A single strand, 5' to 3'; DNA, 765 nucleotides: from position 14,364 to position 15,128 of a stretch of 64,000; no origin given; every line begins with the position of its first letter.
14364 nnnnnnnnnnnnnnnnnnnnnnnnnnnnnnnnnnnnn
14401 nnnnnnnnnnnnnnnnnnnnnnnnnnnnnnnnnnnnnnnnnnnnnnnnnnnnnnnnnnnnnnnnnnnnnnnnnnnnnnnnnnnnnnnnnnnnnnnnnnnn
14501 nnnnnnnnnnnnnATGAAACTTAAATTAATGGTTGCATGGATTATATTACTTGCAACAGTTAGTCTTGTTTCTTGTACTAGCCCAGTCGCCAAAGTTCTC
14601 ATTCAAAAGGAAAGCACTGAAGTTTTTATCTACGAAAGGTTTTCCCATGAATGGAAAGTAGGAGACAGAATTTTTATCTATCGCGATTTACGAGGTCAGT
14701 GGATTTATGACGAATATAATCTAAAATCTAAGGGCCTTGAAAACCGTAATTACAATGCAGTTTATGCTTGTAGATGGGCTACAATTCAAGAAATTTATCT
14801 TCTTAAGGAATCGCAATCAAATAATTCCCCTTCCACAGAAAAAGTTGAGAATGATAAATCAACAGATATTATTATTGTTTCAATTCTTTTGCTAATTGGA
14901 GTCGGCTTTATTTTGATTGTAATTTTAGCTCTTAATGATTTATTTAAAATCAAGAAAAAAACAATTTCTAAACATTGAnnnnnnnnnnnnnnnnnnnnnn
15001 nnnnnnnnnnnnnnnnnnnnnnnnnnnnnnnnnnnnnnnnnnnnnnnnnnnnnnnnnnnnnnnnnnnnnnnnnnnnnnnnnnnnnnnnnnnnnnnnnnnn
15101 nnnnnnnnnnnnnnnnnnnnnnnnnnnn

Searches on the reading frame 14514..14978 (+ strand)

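Call 33: search_protein_families(library=pfam, proteins=[window:14514-14978:+], max_evalue=1)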
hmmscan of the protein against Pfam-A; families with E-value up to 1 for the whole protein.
window:14514-14978:+ (154 aa): 1 family
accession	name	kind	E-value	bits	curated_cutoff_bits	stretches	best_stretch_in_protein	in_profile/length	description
PF01272.25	GreA_GreB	-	0.14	12.6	26.9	1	18-44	39-65/77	Transcription elongation factor, GreA/GreB, C-term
